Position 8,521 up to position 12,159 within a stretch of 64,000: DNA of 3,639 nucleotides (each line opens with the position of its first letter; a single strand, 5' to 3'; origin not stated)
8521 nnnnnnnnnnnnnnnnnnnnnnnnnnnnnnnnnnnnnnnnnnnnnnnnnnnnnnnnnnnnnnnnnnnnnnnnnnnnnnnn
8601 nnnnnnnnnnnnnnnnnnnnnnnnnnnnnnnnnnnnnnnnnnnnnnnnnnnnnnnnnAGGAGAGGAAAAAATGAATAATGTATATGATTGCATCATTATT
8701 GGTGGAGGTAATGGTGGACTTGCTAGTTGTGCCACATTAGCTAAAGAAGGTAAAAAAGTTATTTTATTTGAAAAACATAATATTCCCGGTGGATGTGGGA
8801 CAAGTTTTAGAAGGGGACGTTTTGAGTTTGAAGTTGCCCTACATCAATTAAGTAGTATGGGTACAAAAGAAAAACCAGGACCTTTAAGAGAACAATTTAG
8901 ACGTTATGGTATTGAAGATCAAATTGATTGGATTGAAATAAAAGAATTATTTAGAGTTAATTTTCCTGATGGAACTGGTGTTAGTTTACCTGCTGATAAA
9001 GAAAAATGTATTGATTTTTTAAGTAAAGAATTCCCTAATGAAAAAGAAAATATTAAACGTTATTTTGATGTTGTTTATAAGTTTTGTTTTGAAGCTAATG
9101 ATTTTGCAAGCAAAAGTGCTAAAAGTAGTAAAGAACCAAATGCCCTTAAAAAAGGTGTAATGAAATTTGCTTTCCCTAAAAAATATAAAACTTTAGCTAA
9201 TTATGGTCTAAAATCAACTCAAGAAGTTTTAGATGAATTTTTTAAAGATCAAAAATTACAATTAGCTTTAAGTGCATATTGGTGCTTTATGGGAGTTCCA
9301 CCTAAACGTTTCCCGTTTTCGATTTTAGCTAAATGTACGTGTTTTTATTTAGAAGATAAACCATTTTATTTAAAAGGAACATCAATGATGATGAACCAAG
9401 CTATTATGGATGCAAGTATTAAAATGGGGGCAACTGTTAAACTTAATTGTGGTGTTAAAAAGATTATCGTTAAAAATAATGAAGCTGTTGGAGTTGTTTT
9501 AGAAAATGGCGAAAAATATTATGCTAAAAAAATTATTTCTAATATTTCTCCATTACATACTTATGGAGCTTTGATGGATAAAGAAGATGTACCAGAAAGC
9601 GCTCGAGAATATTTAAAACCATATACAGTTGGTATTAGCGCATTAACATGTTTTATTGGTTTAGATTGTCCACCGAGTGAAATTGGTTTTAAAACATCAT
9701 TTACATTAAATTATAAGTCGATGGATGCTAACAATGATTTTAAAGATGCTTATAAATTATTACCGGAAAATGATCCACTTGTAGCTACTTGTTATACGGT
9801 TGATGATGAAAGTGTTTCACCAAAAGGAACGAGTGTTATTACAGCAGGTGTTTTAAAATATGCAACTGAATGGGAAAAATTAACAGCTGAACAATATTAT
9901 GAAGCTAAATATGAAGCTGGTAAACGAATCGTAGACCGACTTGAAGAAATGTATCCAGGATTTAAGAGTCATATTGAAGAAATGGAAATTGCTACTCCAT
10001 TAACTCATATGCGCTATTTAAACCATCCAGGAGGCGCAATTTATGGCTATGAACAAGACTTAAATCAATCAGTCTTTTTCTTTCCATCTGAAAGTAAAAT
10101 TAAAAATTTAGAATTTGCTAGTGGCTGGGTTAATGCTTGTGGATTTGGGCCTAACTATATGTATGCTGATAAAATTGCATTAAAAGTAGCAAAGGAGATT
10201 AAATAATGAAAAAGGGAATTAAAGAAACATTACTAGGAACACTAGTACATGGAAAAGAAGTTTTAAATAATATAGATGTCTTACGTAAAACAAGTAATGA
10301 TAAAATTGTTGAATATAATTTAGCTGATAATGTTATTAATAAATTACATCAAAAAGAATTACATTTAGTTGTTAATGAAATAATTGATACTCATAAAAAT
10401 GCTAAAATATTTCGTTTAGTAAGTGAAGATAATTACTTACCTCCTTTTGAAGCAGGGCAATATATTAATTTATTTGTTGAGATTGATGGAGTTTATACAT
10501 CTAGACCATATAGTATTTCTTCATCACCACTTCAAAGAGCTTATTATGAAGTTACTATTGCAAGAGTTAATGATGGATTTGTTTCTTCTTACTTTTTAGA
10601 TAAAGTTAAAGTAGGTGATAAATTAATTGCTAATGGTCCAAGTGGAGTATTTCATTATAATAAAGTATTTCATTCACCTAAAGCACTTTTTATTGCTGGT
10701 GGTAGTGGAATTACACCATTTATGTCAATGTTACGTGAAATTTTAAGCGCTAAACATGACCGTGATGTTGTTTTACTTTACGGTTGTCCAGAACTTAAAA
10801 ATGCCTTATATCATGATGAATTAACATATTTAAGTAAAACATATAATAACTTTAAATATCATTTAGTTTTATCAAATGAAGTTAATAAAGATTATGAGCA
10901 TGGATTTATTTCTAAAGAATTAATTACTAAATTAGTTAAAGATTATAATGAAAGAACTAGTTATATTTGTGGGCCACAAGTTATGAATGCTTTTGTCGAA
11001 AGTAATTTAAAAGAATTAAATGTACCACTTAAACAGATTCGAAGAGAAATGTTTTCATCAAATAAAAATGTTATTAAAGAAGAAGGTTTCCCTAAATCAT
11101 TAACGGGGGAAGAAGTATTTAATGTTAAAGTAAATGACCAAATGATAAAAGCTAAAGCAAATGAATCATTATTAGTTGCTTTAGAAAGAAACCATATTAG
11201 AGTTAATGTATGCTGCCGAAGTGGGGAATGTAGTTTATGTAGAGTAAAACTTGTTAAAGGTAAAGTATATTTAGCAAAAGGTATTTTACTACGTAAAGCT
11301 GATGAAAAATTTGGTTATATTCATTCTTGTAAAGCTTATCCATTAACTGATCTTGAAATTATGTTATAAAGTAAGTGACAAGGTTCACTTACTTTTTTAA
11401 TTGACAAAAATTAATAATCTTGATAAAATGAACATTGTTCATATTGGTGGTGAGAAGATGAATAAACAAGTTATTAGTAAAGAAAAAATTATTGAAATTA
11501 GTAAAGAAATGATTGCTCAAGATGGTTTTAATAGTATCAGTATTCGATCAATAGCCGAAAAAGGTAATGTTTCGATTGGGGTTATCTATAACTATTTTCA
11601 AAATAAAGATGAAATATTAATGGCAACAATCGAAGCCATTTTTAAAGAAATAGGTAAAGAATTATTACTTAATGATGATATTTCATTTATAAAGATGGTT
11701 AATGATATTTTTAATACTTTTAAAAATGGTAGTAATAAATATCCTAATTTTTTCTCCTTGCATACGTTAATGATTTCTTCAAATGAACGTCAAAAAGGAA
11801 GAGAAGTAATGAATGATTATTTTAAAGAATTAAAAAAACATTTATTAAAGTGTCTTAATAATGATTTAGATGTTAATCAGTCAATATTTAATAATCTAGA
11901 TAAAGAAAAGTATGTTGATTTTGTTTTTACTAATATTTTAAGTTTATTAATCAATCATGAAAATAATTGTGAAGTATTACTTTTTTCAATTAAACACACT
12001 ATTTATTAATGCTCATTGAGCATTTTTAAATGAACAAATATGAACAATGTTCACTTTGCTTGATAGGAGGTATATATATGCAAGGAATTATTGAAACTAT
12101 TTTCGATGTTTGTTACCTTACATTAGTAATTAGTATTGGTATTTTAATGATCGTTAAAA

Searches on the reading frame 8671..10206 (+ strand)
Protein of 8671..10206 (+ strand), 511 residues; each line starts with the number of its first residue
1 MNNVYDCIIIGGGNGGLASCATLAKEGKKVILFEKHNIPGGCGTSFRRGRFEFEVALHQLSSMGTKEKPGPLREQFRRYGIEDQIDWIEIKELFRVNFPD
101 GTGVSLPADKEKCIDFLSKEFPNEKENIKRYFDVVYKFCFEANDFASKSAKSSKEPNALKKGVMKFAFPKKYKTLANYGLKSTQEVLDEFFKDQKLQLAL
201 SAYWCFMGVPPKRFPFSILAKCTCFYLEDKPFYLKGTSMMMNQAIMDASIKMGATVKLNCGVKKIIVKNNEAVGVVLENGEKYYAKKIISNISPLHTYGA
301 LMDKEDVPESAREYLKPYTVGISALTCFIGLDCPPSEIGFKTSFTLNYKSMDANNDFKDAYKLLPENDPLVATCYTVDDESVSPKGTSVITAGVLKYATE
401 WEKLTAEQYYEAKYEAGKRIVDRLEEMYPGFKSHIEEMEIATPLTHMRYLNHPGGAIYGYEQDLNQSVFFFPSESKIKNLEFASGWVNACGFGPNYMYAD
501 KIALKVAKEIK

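Call 15: search_protein_families(library=pfam, proteins=[window:8671-10206:+], max_evalue=0.001)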
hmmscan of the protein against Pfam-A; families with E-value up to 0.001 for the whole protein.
window:8671-10206:+ (511 aa): 9 families
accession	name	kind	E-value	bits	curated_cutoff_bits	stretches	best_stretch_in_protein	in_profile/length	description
PF13450.12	NAD_binding_8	-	1.4e-12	48.1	21.9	1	9-64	1-56/68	NAD(P)-binding Rossmann-like domain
PF01593.30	Amino_oxidase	-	2.6e-10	40.6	19.8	1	16-484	3-417/443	Flavin containing amine oxidoreductase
PF01266.30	DAO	-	7e-09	36.1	27.9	1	6-50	1-44/353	FAD dependent oxidoreductase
PF07992.20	Pyr_redox_2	-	2.8e-08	34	26.1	0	5-40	1-37/291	Pyridine nucleotide-disulphide oxidoreductase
PF03486.20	HI0933_like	-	8.9e-08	32.3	50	1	6-93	2-91/244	HI0933-like protein Rossmann domain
PF00890.30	FAD_binding_2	-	5.2e-07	29.6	20.4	1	6-43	1-37/414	FAD binding domain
PF12831.13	FAD_oxidored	-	1.8e-06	28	27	1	6-45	1-40/416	FAD dependent oxidoreductase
PF01134.28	GIDA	-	1.6e-05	24.6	22.1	0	6-36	1-31/391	Glucose inhibited division protein A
PF01946.23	Thi4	-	0.00016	21.4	26.2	0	5-42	18-56/235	Thi4 family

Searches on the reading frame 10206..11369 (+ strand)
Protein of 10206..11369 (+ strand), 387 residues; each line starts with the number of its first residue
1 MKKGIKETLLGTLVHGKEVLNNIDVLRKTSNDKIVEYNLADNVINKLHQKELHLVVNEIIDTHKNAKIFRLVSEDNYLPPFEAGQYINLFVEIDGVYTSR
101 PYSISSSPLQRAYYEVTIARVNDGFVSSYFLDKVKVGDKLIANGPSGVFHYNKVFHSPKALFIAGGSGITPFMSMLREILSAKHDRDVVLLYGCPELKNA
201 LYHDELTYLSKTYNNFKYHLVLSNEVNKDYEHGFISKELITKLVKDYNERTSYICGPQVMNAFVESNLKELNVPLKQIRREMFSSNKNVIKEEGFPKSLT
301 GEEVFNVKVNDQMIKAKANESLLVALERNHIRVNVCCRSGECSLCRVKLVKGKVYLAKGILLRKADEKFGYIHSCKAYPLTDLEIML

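Call 15: search_protein_families(library=pfam, proteins=[window:10206-11369:+], max_evalue=0.001)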
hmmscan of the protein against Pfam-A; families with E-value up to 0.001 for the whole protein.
window:10206-11369:+ (387 aa): 4 families
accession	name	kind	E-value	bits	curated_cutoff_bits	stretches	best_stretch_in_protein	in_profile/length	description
PF00175.26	NAD_binding_1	-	7.7e-21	75.2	22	1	162-265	1-108/109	Oxidoreductase NAD-binding domain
PF00970.30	FAD_binding_6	-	7.6e-13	49.1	21.1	1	56-151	4-99/99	Oxidoreductase FAD-binding domain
PF00111.32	Fer2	-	5.6e-11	42.7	21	1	311-379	7-76/77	2Fe-2S iron-sulfur cluster binding domain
PF08030.17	NAD_binding_6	-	0.00044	20.8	22.2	0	161-229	5-48/156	Ferric reductase NAD binding domain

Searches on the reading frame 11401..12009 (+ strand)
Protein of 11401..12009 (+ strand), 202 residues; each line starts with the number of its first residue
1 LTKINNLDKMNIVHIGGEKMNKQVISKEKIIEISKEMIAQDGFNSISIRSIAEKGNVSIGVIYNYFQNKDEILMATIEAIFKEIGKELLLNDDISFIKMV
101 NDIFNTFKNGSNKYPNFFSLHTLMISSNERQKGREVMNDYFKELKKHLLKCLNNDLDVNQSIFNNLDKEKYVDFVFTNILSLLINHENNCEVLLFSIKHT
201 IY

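Call 15: search_protein_families(library=pfam, proteins=[window:11401-12009:+], max_evalue=0.001)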
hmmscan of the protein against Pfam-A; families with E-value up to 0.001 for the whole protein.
window:11401-12009:+ (202 aa): 2 families
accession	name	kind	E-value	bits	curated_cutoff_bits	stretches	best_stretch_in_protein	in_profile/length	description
PF00440.29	TetR_N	-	8.6e-10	38.7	24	1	30-75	1-46/47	Bacterial regulatory proteins, tetR family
PF05163.17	DinB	-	9.5e-05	22.9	23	1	61-188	7-132/165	DinB family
